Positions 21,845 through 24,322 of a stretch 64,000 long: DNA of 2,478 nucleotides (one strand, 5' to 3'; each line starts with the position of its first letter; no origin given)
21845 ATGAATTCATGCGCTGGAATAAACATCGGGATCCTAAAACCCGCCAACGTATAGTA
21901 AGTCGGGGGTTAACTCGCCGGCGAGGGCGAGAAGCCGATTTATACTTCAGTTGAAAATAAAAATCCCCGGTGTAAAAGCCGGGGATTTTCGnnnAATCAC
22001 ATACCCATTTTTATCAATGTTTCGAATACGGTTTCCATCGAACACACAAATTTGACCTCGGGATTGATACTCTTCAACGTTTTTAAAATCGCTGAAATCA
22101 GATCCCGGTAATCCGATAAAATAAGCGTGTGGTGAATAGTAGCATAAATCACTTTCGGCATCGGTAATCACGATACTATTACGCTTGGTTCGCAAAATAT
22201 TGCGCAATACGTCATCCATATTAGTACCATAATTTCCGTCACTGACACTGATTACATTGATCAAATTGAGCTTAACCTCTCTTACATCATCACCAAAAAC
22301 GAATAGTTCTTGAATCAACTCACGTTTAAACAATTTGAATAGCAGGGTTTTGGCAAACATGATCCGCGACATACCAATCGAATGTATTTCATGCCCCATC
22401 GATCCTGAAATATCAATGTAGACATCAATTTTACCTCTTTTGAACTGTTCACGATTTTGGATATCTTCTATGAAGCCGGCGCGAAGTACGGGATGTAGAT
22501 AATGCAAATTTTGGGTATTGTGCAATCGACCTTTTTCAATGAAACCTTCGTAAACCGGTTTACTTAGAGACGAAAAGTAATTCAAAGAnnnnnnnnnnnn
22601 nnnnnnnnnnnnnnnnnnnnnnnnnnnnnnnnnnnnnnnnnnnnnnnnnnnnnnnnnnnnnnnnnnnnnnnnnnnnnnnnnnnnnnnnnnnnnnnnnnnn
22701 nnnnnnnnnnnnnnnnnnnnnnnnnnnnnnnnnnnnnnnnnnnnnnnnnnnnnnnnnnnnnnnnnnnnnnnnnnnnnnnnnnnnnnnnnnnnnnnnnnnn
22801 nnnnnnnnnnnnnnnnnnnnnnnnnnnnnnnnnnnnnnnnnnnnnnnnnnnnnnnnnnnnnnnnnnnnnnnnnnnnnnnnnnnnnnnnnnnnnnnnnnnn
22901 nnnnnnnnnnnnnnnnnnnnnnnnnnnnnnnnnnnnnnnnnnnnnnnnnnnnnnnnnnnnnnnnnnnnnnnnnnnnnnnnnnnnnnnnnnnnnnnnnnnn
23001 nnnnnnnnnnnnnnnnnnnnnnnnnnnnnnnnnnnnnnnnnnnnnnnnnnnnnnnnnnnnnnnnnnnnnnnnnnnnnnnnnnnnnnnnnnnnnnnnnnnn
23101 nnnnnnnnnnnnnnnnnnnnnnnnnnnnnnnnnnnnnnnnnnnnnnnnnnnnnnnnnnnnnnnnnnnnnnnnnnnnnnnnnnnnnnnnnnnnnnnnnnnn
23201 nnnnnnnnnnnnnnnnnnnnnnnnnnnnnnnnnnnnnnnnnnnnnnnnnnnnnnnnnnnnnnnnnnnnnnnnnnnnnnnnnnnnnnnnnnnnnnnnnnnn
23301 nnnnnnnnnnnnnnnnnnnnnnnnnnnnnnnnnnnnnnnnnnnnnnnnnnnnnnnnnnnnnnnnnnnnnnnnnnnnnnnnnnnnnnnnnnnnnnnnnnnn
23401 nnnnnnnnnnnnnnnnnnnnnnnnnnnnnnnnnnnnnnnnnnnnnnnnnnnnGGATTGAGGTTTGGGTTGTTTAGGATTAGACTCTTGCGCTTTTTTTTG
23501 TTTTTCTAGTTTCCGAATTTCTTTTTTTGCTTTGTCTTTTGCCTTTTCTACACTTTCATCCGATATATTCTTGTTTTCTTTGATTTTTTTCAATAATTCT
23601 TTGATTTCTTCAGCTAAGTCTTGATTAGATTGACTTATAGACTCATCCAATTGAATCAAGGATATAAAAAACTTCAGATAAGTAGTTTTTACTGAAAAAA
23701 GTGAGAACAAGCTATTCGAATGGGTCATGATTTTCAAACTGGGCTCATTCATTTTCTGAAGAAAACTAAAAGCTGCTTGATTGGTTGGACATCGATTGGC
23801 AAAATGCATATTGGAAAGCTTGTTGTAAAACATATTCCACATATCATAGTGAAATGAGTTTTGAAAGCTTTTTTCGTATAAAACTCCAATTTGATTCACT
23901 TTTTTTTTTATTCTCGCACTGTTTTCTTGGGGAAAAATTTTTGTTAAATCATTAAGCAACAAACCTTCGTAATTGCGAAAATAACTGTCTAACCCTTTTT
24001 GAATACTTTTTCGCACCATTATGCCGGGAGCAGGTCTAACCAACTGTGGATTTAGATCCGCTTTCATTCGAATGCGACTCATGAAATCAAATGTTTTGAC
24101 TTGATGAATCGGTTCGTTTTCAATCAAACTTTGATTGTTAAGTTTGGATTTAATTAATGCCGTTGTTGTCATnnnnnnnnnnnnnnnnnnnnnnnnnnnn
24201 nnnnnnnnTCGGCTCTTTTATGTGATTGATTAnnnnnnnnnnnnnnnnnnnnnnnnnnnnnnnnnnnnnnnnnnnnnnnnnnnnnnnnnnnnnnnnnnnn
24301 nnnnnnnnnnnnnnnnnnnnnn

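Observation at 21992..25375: CobS/MoxR-like AAA+ ATPase paired with a CobT-like vWA protein carrying an about 200-residue poly-acidic tract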

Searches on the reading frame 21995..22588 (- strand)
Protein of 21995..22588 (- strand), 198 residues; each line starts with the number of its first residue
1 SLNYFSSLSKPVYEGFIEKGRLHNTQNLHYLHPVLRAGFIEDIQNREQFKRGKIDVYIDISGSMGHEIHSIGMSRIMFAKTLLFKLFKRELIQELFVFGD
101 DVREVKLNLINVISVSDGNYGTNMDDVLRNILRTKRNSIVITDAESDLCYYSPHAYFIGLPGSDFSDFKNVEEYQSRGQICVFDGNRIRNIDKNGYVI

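Call 30: search_dna_similar(query=window:21995-22588:-, collection=phages, mode=protein, max_evalue=0.001, max_rows=25)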
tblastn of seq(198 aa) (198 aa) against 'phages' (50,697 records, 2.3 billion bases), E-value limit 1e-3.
No match.

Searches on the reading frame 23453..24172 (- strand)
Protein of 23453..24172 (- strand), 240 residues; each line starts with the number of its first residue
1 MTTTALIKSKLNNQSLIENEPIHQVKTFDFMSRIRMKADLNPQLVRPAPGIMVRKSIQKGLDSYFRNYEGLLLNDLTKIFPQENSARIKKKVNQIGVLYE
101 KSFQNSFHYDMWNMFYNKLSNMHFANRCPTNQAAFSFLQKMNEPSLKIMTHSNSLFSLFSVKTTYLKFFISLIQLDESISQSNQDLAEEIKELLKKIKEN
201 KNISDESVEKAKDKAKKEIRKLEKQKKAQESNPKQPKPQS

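Call 76: predict_structure(alignment_id=A4)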
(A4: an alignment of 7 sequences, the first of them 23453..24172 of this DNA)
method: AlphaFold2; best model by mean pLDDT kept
length: 240 residues; sequences in the alignment: 7
mean_pLDDT: 58.0   pTM: 0.44
mean pLDDT of the five models: 58.0, 56.0, 55.1, 54.4, 49.1
residues with pLDDT >= 90: 0; 70-90: 66; 50-70: 108; < 50: 66
segments of 3 or more residues with pLDDT < 50: 1-47, 122-127, 145-149, 234-240
pLDDT, mean of each block of 10 residues (from residue 1): 35 31 30 31 41 67 74 81 82 81 62 55 49 54 50 61 75 69 66 64 58 71 64 43
secondary structure, 60 per line:
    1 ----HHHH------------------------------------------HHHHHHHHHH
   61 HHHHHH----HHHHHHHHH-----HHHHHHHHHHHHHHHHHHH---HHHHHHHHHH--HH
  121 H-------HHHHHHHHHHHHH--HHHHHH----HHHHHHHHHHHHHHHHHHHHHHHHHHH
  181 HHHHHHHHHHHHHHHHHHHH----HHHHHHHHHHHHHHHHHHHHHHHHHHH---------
elements in order: H5-8 H51-66 H71-79 H85-103 H107-116 H129-141 H144-149 H154-200 H205-231
